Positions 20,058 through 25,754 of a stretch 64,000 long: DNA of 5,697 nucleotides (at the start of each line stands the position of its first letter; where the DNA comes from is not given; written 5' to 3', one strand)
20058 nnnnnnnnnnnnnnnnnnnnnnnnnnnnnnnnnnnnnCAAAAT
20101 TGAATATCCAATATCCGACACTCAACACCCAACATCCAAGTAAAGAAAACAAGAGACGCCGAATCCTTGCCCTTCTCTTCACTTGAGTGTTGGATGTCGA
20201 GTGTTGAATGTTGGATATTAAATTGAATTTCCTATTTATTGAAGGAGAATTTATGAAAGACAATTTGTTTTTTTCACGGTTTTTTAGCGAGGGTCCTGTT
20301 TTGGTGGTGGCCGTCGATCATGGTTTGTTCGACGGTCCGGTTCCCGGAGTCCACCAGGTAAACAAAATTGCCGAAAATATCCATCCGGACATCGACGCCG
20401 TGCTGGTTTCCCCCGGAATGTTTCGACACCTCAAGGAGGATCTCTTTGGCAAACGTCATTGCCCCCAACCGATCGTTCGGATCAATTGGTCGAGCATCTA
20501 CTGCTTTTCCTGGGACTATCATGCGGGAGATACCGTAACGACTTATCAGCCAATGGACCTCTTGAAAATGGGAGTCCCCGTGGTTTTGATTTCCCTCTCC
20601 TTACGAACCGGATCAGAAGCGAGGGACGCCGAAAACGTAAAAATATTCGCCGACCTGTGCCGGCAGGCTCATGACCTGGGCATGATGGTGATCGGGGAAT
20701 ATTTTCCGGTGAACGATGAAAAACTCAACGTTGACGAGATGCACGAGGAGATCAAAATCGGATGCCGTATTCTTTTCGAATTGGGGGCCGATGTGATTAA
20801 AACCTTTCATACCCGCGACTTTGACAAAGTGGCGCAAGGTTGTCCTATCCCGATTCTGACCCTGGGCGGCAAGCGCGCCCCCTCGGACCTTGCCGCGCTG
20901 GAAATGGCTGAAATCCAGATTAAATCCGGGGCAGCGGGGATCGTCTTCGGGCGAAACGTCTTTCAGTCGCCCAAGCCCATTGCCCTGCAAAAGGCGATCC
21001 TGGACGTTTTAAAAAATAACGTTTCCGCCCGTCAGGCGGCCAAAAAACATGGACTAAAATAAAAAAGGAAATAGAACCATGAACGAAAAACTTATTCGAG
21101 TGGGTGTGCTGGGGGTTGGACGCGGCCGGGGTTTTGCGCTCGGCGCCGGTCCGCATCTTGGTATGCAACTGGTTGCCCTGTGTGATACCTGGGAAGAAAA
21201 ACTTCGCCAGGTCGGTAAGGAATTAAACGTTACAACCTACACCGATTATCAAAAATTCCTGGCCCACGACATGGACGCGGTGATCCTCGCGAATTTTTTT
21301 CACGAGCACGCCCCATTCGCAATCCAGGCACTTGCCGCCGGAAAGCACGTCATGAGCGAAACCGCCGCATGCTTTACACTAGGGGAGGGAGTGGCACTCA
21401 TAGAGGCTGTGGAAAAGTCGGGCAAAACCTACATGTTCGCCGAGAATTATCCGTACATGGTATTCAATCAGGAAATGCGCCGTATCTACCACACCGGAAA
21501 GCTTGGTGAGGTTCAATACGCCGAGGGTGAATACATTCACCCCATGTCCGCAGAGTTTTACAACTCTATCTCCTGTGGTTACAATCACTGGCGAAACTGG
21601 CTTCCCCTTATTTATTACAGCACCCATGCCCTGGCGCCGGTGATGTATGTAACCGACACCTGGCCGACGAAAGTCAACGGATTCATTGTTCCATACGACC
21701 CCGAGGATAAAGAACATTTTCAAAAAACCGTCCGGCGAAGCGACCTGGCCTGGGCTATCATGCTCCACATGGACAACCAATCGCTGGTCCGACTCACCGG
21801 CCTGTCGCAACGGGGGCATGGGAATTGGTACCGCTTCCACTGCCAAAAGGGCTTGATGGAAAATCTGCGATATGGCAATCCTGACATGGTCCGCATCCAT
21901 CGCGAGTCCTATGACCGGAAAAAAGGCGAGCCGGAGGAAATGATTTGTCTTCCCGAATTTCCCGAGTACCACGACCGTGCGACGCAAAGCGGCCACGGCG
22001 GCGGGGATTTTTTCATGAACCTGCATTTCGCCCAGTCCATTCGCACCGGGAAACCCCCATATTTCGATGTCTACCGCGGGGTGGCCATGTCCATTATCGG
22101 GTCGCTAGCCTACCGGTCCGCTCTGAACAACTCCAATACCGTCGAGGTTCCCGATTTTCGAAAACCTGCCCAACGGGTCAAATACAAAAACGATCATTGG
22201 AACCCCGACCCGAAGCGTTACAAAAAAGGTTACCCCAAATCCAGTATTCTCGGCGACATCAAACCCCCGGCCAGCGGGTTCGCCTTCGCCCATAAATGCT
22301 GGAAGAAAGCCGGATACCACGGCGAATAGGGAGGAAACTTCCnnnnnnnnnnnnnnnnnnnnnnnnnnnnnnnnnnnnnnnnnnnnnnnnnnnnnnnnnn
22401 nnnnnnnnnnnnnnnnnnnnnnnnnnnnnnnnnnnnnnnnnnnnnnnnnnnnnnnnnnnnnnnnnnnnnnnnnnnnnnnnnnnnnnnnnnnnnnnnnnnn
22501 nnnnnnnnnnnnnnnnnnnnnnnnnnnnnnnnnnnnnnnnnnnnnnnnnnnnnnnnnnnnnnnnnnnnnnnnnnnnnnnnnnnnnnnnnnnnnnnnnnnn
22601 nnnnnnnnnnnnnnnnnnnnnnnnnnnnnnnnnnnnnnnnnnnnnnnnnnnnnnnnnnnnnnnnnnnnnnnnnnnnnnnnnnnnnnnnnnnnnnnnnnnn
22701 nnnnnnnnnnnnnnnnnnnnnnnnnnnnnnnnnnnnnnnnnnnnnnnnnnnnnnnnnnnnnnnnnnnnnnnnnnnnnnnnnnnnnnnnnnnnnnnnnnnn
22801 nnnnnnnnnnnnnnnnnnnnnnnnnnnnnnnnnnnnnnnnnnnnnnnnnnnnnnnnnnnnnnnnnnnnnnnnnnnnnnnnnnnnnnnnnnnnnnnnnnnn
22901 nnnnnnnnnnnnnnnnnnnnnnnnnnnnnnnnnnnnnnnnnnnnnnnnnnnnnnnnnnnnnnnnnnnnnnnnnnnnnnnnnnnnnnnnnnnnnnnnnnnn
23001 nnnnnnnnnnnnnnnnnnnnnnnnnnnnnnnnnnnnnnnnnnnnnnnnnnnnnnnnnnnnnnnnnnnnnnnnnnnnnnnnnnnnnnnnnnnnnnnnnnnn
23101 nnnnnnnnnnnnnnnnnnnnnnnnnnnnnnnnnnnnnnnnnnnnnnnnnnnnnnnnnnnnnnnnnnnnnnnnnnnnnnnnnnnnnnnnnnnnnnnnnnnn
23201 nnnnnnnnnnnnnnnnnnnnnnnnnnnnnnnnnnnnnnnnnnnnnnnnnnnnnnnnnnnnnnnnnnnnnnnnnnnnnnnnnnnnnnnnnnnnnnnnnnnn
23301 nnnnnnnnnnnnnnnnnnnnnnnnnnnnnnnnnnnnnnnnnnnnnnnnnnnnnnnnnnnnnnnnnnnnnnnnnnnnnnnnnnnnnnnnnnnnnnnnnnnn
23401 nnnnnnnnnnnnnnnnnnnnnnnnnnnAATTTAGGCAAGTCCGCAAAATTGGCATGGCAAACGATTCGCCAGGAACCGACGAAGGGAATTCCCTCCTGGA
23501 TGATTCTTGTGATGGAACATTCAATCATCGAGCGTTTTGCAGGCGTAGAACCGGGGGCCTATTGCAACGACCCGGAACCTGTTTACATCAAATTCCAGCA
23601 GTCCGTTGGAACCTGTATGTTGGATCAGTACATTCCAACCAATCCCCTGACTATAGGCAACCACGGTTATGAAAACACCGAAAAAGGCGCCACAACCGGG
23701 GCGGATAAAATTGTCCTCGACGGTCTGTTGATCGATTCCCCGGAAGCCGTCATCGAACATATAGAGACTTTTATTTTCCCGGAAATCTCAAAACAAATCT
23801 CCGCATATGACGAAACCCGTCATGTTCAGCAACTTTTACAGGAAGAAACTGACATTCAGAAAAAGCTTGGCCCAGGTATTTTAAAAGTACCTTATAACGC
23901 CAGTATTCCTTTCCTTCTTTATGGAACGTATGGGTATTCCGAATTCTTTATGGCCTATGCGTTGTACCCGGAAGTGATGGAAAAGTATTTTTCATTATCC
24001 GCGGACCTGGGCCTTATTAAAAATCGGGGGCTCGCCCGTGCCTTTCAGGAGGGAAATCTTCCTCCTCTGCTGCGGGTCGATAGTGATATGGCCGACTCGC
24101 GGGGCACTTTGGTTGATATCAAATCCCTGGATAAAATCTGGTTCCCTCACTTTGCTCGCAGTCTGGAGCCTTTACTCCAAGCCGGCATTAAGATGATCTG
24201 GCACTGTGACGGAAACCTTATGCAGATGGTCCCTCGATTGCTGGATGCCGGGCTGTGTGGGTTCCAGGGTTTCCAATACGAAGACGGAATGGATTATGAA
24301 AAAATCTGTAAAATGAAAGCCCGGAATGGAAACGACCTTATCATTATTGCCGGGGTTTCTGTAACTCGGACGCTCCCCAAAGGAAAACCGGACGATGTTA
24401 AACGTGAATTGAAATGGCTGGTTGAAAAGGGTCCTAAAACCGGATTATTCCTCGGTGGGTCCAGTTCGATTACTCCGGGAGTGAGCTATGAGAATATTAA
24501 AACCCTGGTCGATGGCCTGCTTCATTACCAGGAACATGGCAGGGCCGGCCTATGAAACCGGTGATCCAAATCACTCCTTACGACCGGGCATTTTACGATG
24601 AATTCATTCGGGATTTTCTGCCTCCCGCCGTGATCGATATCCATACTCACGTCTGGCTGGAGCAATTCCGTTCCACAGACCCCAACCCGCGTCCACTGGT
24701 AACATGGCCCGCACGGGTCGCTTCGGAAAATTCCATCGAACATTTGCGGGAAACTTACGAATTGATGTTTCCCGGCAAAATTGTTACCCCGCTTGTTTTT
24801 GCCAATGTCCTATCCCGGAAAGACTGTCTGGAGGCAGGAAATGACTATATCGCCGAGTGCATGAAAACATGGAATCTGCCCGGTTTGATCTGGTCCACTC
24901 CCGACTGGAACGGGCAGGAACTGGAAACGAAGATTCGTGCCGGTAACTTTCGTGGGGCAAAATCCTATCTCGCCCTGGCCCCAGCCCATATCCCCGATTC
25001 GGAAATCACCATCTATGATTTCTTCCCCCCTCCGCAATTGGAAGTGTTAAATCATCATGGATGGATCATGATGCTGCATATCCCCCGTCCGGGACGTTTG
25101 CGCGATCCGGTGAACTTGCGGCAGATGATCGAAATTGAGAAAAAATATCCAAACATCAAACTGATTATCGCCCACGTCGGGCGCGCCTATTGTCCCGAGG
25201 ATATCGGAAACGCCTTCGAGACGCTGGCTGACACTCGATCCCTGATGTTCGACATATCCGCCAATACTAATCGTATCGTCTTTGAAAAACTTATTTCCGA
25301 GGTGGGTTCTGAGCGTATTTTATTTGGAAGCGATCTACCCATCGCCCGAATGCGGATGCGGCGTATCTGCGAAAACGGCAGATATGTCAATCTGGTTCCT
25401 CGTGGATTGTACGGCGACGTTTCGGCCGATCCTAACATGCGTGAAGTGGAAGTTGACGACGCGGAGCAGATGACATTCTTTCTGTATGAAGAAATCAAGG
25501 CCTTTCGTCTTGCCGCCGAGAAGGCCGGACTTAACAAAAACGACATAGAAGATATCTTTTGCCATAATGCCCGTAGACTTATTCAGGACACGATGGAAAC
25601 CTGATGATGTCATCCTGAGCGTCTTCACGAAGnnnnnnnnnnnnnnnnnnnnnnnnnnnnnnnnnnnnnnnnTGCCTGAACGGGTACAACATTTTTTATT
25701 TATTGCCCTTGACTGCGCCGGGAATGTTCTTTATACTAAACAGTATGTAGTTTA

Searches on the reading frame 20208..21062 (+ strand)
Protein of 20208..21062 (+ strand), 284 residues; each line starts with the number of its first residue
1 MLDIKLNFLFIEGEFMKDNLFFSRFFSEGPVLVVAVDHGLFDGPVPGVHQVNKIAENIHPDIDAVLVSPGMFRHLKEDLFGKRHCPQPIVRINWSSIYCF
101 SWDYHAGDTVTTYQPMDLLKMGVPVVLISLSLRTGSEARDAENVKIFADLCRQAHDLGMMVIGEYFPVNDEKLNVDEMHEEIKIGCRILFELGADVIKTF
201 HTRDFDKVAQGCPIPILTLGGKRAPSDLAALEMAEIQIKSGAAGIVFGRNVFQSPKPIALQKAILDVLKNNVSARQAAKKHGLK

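Call 5: search_protein_families(library=pfam, proteins=[window:20208-21062:+], max_evalue=0.01)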
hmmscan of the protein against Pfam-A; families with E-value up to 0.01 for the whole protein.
window:20208-21062:+ (284 aa): 1 family
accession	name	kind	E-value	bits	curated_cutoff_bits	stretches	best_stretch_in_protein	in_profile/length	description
PF01791.15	DeoC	-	2e-15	57.5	23.8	1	32-254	2-229/229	DeoC/LacD family aldolase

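Call 76: search_protein_families(library=ncbifam, proteins=[window:20208-21062:+], max_evalue=0.00001)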
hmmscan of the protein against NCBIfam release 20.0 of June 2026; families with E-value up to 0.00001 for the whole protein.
window:20208-21062:+ (284 aa): 5 families
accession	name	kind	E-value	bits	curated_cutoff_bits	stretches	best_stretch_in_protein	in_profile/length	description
NF005556.0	PRK07226.1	subfamily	7.2e-37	127.2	241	1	24-281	12-264/267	2-amino-3,7-dideoxy-D-threo-hept-6-ulosonate synthase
NF006081.0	PRK08227.1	equivalog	2.6e-35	122.1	297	1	24-278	42-283/291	3-hydroxy-5-phosphonooxypentane-2,4-dione thiolase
TIGR01949.1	ADH_synth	equivalog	4.9e-31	108.4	299.45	1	22-277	7-253/255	2-amino-3,7-dideoxy-D-threo-hept-6-ulosonate synthase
NF040816.1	Fbpase1_Arch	equivalog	3.4e-22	79.1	430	1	22-281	12-270/271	class I fructose-bisphosphate aldolase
NF041223.1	BagB_FevI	exception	1e-15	57.6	500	1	31-268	24-254/257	bagremycin/ferroverdin biosynthesis DhnA-type aldolase BagB/FevI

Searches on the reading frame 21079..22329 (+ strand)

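Call 3: search_protein_families(library=pfam, proteins=[window:21079-22329:+], max_evalue=0.01)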
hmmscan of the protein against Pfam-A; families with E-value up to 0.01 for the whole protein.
window:21079-22329:+ (416 aa): 3 families
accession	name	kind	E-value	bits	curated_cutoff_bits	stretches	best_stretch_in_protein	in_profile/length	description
PF01408.29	GFO_IDH_MocA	-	3.9e-14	53.8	24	1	6-120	1-118/120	Oxidoreductase family, NAD-binding Rossmann fold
PF22725.1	GFO_IDH_MocA_C3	-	0.00021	21.7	27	1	131-259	2-122/124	GFO/IDH/MocA C-terminal domain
PF02894.22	GFO_IDH_MocA_C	-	0.0013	19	22.9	1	139-356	6-217/218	Oxidoreductase family, C-terminal alpha/beta domain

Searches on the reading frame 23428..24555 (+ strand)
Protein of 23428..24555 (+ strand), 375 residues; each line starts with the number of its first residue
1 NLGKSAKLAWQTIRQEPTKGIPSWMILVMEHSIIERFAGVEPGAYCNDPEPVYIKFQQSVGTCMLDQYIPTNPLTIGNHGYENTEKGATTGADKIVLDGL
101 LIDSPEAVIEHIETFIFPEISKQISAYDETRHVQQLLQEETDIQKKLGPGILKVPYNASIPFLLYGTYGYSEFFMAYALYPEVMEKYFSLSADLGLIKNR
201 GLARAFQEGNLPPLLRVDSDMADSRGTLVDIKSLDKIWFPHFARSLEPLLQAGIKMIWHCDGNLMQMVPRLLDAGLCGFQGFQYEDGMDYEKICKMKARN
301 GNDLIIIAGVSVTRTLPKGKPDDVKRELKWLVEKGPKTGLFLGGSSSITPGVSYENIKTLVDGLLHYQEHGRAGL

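Call 3: search_protein_families(library=pfam, proteins=[window:23428-24555:+], max_evalue=0.01)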
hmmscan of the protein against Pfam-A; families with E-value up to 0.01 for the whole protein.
window:23428-24555:+ (375 aa): 1 family
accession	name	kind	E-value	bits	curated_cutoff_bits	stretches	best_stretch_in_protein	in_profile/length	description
PF01208.23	URO-D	-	1.4e-07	31.3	23.9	1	221-362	204-341/346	Uroporphyrinogen decarboxylase (URO-D)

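Call 26: search_protein_families(library=ncbifam, proteins=[window:23428-24555:+], max_evalue=0.001)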
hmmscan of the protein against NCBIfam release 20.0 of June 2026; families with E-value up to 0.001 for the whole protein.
window:23428-24555:+ (375 aa): 3 families
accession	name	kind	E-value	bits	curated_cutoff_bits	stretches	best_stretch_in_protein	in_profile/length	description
NF040654.1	MtaA_Meth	equivalog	1e-06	28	400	1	253-363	229-331/337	methylcobamide:CoM methyltransferase MtaA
NF004889.0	PRK06252.1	subfamily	5.9e-06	25.5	244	1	227-364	208-333/340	methylcobalamin:coenzyme M methyltransferase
TIGR01463.1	mtaA_cmuA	subfamily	7.1e-05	22.2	235.4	1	257-362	237-333/340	MtaA/CmuA family methyltransferase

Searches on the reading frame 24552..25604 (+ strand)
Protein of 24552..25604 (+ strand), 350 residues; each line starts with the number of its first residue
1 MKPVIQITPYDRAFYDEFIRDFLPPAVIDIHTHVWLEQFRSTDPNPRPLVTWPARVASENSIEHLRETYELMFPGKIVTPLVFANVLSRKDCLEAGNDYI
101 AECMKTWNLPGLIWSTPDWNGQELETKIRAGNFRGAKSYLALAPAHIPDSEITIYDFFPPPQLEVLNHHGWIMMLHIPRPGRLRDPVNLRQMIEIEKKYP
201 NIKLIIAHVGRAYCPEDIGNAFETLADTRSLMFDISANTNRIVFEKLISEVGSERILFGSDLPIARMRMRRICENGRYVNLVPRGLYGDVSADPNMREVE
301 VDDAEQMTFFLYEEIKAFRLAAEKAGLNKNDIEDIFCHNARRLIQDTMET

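Call 3: search_protein_families(library=pfam, proteins=[window:24552-25604:+], max_evalue=0.01)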
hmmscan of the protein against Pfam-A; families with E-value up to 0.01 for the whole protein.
window:24552-25604:+ (350 aa): 1 family
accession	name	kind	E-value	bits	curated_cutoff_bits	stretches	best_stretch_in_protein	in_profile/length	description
PF04909.20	Amidohydro_2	-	2.2e-21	77.3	26.4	1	28-343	1-286/289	Amidohydrolase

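Call 26: search_protein_families(library=ncbifam, proteins=[window:24552-25604:+], max_evalue=0.001)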
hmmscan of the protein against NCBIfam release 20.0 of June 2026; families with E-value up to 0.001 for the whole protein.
window:24552-25604:+ (350 aa): 0 families
